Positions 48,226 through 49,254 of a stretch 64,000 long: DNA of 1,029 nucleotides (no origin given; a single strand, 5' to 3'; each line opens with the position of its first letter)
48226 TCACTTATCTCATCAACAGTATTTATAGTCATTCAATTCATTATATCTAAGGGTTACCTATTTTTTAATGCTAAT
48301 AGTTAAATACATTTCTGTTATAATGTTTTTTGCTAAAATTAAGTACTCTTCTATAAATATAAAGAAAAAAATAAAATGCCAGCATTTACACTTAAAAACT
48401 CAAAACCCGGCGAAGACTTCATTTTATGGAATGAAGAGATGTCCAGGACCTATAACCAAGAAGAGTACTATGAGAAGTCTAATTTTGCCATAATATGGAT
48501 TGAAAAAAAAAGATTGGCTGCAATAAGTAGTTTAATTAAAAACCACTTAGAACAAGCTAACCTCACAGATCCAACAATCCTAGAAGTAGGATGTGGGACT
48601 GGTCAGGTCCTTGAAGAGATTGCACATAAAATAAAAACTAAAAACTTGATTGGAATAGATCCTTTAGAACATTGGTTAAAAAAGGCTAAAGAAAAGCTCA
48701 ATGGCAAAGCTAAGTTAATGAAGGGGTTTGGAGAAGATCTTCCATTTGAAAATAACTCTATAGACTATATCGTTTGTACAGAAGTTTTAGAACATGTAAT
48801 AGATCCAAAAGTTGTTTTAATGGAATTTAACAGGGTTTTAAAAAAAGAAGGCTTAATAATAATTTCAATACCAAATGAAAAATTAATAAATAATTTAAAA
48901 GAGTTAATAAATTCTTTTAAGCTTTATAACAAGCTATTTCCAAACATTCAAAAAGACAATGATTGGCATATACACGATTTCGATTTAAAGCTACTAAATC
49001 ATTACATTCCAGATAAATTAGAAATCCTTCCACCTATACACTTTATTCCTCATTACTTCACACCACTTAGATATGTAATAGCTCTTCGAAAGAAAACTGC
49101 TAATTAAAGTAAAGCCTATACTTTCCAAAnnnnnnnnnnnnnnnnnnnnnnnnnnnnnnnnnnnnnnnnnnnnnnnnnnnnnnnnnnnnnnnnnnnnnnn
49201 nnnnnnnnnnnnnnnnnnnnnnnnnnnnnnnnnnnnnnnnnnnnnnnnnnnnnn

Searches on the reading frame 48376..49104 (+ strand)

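Call 74: search_protein_families(library=pfam, proteins=[window:48376-49104:+], max_evalue=0.001)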
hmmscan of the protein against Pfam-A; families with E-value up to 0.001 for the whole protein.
window:48376-49104:+ (243 aa): 12 families
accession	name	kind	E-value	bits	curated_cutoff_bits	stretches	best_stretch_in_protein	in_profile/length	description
PF08241.18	Methyltransf_11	-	1.4e-22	80.5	21.2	1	69-163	1-95/95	Methyltransferase domain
PF13649.12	Methyltransf_25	-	6.3e-19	68.9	27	1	68-159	1-97/97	Methyltransferase domain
PF13489.12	Methyltransf_23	-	2.9e-18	66.6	27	1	51-183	10-124/164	Methyltransferase domain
PF13847.12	Methyltransf_31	-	9.5e-18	64.7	27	1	67-179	6-127/145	Methyltransferase domain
PF08242.18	Methyltransf_12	-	2.8e-16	60.5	30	1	69-161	1-98/98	Methyltransferase domain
PF01209.24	Ubie_methyltran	-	7.2e-11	42.3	20.1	1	61-190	44-176/233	ubiE/COQ5 methyltransferase family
PF07021.18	MetW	-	6.2e-06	26.4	21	1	67-167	16-111/193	Methionine biosynthesis protein MetW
PF08003.17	Methyltransf_9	-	1.2e-05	24.9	23.8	1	55-163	108-217/315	Protein of unknown function (DUF1698)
PF02390.23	Methyltransf_4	-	5.9e-05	23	24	1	65-110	2-47/173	Putative methyltransferase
PF06325.19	PrmA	-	9.5e-05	22.5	22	1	57-164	154-259/296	Ribosomal protein L11 methyltransferase (PrmA)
PF05401.17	NodS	-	0.00011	22.6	24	1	42-145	26-123/201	Nodulation protein S (NodS)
PF03291.22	mRNA_G-N7_MeTrfase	-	0.00058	19.5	26.6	0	31-108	26-104/315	mRNA (guanine-N(7))-methyltransferase domain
